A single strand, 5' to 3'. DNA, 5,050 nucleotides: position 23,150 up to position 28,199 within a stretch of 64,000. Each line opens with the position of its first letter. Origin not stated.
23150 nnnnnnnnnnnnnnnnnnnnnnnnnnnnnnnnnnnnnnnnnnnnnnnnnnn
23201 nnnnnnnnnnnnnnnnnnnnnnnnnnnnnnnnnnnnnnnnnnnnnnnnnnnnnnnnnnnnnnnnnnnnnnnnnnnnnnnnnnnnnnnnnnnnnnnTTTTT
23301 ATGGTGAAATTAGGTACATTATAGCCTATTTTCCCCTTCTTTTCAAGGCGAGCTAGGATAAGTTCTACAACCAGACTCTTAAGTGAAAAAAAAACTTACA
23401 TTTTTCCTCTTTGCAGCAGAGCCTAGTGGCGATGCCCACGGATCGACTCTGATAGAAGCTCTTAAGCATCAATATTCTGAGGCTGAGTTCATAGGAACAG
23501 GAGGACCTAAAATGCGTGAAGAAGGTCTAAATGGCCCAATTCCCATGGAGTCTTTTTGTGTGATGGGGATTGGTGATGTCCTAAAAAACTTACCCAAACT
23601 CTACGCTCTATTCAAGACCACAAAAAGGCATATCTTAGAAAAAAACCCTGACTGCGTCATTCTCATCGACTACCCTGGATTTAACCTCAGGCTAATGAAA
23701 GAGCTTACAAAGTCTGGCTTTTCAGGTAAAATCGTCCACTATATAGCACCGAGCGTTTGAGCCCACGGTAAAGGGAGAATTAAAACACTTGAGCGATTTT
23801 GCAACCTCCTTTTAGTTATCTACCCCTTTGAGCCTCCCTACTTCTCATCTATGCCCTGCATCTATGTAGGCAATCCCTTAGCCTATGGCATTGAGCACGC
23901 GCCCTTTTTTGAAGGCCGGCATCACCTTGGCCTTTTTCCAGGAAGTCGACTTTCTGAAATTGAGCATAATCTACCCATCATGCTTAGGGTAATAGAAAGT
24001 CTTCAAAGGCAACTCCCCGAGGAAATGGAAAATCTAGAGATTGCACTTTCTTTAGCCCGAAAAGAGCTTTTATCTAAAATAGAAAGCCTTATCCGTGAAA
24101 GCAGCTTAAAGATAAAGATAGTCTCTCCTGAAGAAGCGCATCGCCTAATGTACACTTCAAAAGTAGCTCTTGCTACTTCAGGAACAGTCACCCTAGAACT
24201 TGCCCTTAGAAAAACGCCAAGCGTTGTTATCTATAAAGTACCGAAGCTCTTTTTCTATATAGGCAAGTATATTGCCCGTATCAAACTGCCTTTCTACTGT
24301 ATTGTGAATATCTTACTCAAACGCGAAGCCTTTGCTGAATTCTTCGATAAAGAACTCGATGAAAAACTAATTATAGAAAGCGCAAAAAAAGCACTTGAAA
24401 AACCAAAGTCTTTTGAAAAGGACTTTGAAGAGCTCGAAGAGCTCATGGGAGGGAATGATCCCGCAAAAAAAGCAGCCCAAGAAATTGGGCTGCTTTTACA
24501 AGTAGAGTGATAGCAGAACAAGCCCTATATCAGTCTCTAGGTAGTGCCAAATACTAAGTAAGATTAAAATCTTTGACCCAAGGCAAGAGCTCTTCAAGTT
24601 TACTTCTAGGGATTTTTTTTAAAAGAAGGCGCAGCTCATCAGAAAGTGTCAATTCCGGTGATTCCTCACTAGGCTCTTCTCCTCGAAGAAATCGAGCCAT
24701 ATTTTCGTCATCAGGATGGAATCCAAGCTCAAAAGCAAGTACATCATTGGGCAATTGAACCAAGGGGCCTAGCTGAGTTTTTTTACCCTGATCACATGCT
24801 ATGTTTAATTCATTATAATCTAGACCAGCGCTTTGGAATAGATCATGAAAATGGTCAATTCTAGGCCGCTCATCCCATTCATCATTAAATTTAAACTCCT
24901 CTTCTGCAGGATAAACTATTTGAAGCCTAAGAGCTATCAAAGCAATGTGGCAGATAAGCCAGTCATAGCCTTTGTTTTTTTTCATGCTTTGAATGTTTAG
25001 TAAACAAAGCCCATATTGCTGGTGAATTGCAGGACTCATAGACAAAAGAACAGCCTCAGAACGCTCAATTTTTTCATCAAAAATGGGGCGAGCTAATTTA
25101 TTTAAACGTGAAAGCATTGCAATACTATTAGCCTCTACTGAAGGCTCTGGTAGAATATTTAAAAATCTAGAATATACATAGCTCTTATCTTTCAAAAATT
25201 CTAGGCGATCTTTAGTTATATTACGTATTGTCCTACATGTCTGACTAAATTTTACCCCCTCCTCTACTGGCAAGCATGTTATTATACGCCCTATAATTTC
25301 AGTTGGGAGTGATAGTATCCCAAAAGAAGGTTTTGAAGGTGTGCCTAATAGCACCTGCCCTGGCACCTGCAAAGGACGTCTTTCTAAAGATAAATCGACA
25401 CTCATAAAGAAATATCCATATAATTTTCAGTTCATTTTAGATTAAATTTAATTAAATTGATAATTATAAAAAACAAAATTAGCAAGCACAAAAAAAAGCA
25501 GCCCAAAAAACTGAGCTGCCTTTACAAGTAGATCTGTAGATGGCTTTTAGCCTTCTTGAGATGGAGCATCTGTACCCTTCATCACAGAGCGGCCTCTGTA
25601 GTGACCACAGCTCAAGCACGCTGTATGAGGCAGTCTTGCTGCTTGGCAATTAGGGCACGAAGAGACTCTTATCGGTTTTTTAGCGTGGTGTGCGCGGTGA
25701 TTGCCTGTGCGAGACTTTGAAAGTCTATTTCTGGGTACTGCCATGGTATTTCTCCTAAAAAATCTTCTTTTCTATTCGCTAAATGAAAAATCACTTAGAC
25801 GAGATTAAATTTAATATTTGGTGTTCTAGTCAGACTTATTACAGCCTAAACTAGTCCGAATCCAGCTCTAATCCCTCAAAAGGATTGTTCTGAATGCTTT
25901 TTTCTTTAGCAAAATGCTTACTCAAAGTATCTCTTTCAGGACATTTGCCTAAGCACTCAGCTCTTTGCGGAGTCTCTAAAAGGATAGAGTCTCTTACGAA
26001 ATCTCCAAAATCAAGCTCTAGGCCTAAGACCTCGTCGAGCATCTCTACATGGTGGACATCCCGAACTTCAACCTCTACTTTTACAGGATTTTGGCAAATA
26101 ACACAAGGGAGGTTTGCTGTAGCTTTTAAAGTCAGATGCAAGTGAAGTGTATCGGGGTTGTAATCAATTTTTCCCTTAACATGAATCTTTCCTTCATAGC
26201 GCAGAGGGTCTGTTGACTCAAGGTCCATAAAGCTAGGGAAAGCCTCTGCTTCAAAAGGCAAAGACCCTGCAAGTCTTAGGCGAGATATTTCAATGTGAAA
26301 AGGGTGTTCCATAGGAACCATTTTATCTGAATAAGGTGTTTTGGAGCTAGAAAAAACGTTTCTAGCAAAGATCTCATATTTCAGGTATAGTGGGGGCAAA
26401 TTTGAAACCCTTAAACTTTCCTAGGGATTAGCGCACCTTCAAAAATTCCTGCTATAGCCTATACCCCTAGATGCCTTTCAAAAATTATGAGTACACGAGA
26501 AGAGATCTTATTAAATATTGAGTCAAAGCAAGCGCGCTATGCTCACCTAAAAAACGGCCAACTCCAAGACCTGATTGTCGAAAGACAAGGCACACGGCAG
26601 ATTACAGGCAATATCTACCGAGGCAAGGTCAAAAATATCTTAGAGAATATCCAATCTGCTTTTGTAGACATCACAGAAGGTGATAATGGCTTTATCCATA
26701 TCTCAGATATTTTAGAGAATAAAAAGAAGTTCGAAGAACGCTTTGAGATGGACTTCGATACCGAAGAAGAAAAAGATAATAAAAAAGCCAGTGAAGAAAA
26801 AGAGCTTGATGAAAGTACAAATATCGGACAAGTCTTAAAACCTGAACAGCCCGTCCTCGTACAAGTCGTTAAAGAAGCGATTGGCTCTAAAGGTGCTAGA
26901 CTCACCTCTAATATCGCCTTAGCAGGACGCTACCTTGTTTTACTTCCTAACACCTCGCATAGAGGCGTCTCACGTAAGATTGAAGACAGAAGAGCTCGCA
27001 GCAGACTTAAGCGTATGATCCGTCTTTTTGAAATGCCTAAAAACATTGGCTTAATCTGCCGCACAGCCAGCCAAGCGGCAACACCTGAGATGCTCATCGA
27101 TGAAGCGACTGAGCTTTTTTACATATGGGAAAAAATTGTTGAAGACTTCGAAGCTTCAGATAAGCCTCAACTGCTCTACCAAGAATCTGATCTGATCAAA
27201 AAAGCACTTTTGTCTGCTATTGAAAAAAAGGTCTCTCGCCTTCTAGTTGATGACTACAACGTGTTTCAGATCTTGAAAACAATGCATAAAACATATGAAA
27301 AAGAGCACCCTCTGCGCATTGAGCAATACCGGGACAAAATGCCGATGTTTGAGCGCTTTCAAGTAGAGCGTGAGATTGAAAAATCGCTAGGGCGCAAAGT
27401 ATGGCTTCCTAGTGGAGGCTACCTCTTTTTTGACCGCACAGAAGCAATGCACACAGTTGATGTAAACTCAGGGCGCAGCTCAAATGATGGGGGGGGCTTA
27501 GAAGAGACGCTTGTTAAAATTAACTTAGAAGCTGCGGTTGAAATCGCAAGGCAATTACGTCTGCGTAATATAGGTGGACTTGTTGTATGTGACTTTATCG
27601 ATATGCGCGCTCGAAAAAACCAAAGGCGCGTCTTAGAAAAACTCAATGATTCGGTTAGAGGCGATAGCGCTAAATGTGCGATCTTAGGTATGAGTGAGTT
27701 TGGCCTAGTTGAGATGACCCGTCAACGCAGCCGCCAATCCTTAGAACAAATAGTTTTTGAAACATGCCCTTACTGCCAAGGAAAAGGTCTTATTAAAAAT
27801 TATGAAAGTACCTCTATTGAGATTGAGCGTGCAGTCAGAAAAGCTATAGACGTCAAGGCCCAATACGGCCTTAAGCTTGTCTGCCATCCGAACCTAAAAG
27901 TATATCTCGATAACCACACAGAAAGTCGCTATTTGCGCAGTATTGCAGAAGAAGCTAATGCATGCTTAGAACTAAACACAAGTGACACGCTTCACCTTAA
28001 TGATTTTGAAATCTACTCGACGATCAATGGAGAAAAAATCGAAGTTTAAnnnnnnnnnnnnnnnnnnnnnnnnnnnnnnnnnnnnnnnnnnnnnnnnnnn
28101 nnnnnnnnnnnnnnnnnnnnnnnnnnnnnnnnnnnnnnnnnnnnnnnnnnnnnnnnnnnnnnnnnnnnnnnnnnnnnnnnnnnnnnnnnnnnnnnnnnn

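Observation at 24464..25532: F-box gene bracketed by a ~44-bp direct repeat that is a duplicated bidirectional terminator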

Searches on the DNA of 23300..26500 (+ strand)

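Call 9: search_dna_similar(query=window:23300-26500:+, collection=plasmids, mode=near)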
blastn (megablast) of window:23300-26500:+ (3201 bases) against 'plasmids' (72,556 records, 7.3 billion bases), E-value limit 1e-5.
No match.

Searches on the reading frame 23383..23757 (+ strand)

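Call 10: search_protein_families(library=pfam, proteins=[window:23383-23757:+], max_evalue=0.01)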
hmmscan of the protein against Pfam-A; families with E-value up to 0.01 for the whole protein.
window:23383-23757:+ (125 aa): 1 family
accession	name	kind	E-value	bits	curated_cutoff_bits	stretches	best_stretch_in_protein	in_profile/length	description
PF02684.21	LpxB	-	7.9e-37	127.4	22.6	1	8-125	2-119/374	Lipid-A-disaccharide synthetase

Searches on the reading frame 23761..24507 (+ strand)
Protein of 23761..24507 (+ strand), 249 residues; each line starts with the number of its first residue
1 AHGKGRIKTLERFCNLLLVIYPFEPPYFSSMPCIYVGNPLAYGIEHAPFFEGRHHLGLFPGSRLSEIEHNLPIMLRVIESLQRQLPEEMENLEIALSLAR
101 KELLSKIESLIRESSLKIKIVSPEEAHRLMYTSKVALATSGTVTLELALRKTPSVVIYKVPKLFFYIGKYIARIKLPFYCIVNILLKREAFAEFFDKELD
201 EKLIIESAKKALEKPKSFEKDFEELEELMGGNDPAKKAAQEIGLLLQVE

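Call 10: search_protein_families(library=pfam, proteins=[window:23761-24507:+], max_evalue=0.01)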
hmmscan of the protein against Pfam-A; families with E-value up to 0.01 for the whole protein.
window:23761-24507:+ (249 aa): 2 families
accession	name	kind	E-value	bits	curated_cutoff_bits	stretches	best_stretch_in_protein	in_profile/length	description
PF02684.21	LpxB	-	2.6e-40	138.9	22.6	1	4-221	124-348/374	Lipid-A-disaccharide synthetase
PF03268.19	DUF267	-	0.0028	17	25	1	131-217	136-213/360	Caenorhabditis protein of unknown function, DUF267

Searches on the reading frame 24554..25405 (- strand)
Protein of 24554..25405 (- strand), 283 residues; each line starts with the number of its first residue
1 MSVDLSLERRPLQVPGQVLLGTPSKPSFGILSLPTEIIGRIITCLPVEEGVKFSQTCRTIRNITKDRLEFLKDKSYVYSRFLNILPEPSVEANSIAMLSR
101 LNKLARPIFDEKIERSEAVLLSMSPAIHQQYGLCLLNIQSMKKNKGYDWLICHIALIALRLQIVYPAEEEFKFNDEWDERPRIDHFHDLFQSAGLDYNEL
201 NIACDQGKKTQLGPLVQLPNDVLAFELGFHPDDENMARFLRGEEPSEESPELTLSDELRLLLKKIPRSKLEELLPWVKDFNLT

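Call 10: search_protein_families(library=pfam, proteins=[window:24554-25405:-], max_evalue=0.01)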
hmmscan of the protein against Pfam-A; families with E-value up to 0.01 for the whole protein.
window:24554-25405:- (283 aa): 2 families
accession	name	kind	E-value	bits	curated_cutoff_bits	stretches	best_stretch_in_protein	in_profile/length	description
PF00646.38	F-box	-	3e-05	24.2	20.5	1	30-67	1-38/43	F-box domain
PF12937.12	F-box-like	-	3e-05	24.1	24.3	1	30-67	1-38/47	F-box-like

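Call 12: find_encoding_contigs(protein=window:24554-25405:-, flank=10000, max_places=10)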
Protein window:24554-25405:- (283 aa): 2 contigs read that carry it; 2 places shown.
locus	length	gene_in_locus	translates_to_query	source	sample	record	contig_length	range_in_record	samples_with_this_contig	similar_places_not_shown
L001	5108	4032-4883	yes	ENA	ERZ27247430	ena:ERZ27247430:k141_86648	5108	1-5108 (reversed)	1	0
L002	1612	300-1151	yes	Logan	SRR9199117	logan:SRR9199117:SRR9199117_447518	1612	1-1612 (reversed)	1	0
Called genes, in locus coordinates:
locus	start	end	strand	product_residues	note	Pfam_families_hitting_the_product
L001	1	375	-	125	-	?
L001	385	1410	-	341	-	PF01553:Acyltransferase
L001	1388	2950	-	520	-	PF10150:RNase_E_G, PF20833:RNase_E_G_Thio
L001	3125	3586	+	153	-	PF02620:YceD (faint)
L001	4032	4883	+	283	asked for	-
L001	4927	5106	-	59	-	?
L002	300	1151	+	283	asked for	-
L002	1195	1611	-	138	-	?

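Call 13: find_homologous_proteins(query=window:24554-25405:-, max_evalue=0.001)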
Query window:24554-25405:- (283 aa): 1 proteins with E <= 0.001 among 779 candidates.
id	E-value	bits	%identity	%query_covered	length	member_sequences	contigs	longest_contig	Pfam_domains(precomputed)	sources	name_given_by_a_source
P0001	4.7e-186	634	100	100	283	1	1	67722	-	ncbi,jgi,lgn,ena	-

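Call 43: predict_structure(protein=window:24554-25405:-)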
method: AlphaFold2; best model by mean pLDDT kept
length: 283 residues; sequences in the alignment: 1
mean_pLDDT: 34.7   pTM: 0.22
mean pLDDT of the five models: 34.7, 34.5, 31.4, 31.4, 30.6
residues with pLDDT >= 90: 0; 70-90: 0; 50-70: 31; < 50: 252
segments of 3 or more residues with pLDDT < 50: 1-232, 240-243, 256-258, 260-262, 272-277
pLDDT, mean of each block of 10 residues (from residue 1): 26 29 28 25 27 28 31 29 29 33 34 30 34 37 35 36 29 29 32 32 29 30 37 51 55 51 50 50 55
secondary structure, 60 per line:
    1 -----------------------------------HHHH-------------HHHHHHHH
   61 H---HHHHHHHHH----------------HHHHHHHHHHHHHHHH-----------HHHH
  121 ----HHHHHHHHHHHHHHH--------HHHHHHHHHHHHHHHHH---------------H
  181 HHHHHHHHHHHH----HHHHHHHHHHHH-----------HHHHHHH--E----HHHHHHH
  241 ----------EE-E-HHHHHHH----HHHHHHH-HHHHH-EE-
elements in order: H36-39 H53-61 H65-73 H90-105 H117-120 H125-139 H148-164 H180-192 H197-208 H220-226 H234-240 H256-262 H267-273 H275-279

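Call 44: search_solved_structures(query=window:24554-25405:-, max_evalue=10, show_alignments=2)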
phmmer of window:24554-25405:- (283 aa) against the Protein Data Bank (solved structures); distinct sequences matched with E-value up to 10: 0.

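Call 46: search_protein_representatives(protein=window:24554-25405:-)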
Query: 283 residues. Proteins with E-value up to 0.001 (for the whole library): 1; up to 1e-10: 1; up to 1e-30: 1. The best 1 are listed.
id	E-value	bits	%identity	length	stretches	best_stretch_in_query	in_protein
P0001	1.5e-186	634.3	100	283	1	1-283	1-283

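Call 49: find_encoding_contigs(protein=P0124, flank=10000, max_places=6)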
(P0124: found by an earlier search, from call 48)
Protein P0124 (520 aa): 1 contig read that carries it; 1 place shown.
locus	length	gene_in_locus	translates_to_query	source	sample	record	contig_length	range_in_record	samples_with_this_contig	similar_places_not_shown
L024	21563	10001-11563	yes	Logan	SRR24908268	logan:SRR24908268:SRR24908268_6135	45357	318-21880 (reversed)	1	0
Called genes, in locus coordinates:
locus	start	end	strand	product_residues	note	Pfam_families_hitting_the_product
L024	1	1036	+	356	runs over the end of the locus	PF00083:Sugar_tr (weak), PF07690:MFS_1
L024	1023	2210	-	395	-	PF03222:Trp_Tyr_perm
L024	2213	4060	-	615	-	PF13522:GATase_6, PF13537:GATase_7, PF01380:SIS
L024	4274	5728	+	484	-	-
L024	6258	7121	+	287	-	PF01743:PolyA_pol, PF12627:PolyA_pol_RNAbd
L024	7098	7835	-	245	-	PF00117:GATase, PF07722:Peptidase_C26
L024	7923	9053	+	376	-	PF02684:LpxB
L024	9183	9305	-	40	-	-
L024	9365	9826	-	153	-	PF02620:YceD (faint)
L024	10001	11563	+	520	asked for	PF10150:RNase_E_G, PF20833:RNase_E_G_Thio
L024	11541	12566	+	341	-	PF01553:Acyltransferase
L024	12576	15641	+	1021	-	PF00675:Peptidase_M16, PF05193:Peptidase_M16_C, PF16187:Peptidase_M16_M, PF05193:Peptidase_M16_C, PF22456:PqqF-like_C_4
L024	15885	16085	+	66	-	-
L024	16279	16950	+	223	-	-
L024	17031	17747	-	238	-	PF20772:TACO1_YebC_N, PF01709:Transcrip_reg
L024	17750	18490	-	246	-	-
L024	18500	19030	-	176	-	PF13302:Acetyltransf_3 (weak), PF13420:Acetyltransf_4, PF00583:Acetyltransf_1, PF13673:Acetyltransf_10 (weak), PF13508:Acetyltransf_7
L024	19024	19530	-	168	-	PF00583:Acetyltransf_1, PF13508:Acetyltransf_7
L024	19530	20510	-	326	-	PF03462:PCRF, PF00472:RF-1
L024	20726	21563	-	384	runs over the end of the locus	?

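Call 52: list_cluster_members(proteins=[P0002, L024:7923-9053:+, L024:9365-9826:-])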
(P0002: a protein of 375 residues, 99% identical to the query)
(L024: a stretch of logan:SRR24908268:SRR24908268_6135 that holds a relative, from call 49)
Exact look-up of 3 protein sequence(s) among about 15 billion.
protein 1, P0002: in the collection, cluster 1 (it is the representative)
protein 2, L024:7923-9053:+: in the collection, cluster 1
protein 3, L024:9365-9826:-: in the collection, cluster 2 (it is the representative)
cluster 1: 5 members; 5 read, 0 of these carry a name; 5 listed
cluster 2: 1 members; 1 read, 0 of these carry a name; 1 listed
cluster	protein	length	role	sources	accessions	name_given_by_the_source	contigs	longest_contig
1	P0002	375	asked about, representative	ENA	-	-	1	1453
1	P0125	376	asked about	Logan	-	-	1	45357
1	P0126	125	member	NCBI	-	-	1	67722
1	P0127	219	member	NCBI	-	-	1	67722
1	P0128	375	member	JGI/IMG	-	-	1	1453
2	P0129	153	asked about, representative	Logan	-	-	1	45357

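Call 61: search_protein_families(library=ncbifam, proteins=[window:24554-25405:-], max_evalue=0.00001)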
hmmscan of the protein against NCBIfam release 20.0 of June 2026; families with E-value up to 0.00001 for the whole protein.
window:24554-25405:- (283 aa): 0 families

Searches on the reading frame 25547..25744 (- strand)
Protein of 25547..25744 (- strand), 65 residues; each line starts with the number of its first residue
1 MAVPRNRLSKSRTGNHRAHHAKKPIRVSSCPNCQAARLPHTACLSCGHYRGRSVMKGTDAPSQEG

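Call 10: search_protein_families(library=pfam, proteins=[window:25547-25744:-], max_evalue=0.01)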
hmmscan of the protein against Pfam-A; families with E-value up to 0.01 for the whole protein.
window:25547-25744:- (65 aa): 1 family
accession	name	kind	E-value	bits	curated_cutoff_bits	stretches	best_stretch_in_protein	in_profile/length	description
PF01783.29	Ribosomal_L32p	-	7e-19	68.2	21.3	1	2-56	1-55/56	Ribosomal L32p protein family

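Call 11: find_encoding_contigs(protein=window:25547-25744:-, flank=10000, max_places=10)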
Protein window:25547-25744:- (65 aa): no gene with exactly this product is on record in the collection.

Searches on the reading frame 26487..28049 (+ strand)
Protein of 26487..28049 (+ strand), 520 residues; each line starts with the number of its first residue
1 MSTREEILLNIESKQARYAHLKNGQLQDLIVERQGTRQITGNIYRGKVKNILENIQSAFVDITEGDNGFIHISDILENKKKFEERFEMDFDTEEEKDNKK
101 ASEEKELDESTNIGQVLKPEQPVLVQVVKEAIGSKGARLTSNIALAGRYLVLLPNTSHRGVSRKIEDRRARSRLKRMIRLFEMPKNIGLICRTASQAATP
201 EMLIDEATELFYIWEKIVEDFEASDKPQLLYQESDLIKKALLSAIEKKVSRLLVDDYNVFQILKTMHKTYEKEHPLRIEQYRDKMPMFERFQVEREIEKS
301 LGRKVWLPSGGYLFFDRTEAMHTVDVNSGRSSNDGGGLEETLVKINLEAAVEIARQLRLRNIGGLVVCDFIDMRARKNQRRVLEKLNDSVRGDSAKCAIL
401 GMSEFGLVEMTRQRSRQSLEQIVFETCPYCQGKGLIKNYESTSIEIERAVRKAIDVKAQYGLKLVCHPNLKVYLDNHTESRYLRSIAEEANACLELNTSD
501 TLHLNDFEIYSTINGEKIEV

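Call 10: search_protein_families(library=pfam, proteins=[window:26487-28049:+], max_evalue=0.01)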
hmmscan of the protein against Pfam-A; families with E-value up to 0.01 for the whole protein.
window:26487-28049:+ (520 aa): 3 families
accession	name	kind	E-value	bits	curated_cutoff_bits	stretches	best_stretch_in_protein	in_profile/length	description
PF10150.14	RNase_E_G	-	5.5e-93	311.7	25.5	1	145-414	2-269/270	Ribonuclease E/G family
PF20833.2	RNase_E_G_Thio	-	2.8e-08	34.2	26.8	1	426-510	1-84/86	RNase E/G, Thioredoxin-like domain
PF00575.29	S1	-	0.0043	17.8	22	0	39-129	3-61/74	S1 RNA binding domain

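Call 48: list_cluster_members(proteins=[P0001, window:26487-28049:+, window:25851-26399:-, P0003])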
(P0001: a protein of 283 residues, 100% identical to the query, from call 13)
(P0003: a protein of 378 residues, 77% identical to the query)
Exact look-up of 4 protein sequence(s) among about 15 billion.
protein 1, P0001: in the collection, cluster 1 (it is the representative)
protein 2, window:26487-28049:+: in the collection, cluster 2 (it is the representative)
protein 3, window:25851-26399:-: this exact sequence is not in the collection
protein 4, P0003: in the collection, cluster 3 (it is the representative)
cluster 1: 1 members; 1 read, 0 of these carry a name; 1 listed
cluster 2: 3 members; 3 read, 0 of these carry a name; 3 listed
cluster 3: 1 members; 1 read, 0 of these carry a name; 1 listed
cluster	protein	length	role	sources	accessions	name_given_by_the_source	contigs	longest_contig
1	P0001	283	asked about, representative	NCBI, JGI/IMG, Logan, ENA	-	-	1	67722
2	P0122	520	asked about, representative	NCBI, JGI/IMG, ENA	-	-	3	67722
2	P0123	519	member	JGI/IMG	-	-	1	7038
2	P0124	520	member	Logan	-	-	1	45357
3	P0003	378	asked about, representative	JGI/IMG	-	-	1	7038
